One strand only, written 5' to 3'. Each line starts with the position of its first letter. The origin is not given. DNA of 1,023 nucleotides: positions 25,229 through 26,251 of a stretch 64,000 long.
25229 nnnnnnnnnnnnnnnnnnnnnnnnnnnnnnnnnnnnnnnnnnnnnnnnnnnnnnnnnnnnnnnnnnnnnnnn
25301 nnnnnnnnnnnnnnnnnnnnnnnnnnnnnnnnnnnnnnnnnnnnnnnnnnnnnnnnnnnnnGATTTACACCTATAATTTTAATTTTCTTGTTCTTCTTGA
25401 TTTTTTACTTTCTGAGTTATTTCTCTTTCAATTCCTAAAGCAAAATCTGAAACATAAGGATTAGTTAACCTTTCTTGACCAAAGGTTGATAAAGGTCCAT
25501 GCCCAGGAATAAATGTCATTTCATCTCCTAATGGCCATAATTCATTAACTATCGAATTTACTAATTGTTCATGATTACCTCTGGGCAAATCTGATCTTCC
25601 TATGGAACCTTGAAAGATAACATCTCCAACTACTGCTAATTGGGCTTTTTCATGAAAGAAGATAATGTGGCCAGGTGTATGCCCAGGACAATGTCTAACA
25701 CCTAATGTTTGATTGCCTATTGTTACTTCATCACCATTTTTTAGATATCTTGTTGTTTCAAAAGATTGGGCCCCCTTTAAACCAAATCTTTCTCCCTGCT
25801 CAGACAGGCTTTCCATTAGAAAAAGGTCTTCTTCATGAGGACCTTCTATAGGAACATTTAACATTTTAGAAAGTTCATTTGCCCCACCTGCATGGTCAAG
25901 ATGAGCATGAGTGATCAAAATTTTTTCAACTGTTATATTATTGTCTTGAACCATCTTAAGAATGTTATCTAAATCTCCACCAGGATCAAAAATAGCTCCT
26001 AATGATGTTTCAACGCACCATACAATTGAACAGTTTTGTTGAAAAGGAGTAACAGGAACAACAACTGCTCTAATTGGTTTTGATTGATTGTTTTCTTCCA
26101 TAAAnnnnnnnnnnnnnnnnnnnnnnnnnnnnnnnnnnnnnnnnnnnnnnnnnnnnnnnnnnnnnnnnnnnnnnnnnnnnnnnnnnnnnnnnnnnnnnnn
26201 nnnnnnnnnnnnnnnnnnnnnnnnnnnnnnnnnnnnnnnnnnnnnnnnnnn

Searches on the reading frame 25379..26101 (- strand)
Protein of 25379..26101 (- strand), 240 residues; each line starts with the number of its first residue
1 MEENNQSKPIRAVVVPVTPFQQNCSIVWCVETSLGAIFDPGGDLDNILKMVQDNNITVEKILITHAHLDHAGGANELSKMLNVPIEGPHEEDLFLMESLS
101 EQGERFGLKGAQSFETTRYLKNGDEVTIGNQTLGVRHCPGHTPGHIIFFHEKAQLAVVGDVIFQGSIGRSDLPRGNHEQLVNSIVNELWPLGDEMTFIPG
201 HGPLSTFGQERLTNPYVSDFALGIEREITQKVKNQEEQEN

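Call 9: search_protein_families(library=pfam, proteins=[window:25379-26101:-])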
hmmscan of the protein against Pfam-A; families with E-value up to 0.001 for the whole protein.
window:25379-26101:- (240 aa): 2 families
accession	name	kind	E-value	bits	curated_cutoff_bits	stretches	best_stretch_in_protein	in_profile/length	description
PF00753.33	Lactamase_B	-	6.4e-31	108.2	22.7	1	18-201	2-196/196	Metallo-beta-lactamase superfamily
PF12706.13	Lactamase_B_2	-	0.00046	20.3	27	1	53-138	26-108/200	Beta-lactamase superfamily domain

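Call 69: search_protein_families(library=ncbifam, proteins=[window:25379-26101:-], max_evalue=0.00001)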
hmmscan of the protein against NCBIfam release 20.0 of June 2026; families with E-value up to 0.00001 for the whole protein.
window:25379-26101:- (240 aa): 15 families
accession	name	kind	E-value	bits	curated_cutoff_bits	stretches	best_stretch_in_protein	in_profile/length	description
TIGR03413.1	GSH_gloB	equivalog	1.3e-25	90.2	200.8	1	16-201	3-164/248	hydroxyacylglutathione hydrolase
NF007597.0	PRK10241.1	equivalog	2.3e-17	63.2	421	1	18-185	7-150/251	hydroxyacylglutathione hydrolase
NF012229.1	bla_class_B_core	domain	3e-14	53.4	100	1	43-148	37-136/139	metallo-beta-lactamase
NF033105.1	bla_subclass_B3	equivalog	1.3e-13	50.9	240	1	59-168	63-173/257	subclass B3 metallo-beta-lactamase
NF040641.1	bifunc_ST_SDO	equivalog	3.1e-12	46.1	625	1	43-201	187-342/423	bifunctional sulfur transferase/dioxygenase Blh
NF012140.0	blaBJP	exception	1.1e-09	37.5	600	1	45-145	82-181/294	BJP family subclass B3 metallo-beta-lactamase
NF040644.1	blaPAM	exception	4.8e-07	29.2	615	1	54-148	92-186/287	PAM family subclass B3 metallo-beta-lactamase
TIGR04558.1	SoxH_rel_PQQ_1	hypoth_equivalog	5.2e-07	29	300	1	54-206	68-218/285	quinoprotein relay system zinc metallohydrolase 1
TIGR04559.1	SoxH_rel_PQQ_2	hypoth_equivalog_domain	7.9e-07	28.8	280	1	38-230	44-243/283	quinoprotein relay system zinc metallohydrolase 2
NF033106.1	blaL1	exception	8.7e-07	28.2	560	1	53-147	93-187/290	L1 family subclass B3 metallo-beta-lactamase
NF047896.1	blaMIM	exception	9.8e-07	28.4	640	1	44-149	96-202/306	MIM family subclass B3 metallo-beta-lactamase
NF041804.1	MBL_fold_SolJ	exception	1.1e-06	28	350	1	18-169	14-147/224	solanimycin biosynthesis MBL-fold hydrolase SolJ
NF000458.2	blaPEDO-2_fam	exception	1.6e-06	27.7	550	1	56-151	89-185/285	PEDO-2 family subclass B3 metallo-beta-lactamase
NF012101.1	blaGOB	exception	3.2e-06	26.6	560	1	54-151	87-185/290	GOB family subclass B3 metallo-beta-lactamase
NF001911.0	PRK00685.1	equivalog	5.7e-06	26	144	1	46-118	29-101/228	metal-dependent hydrolase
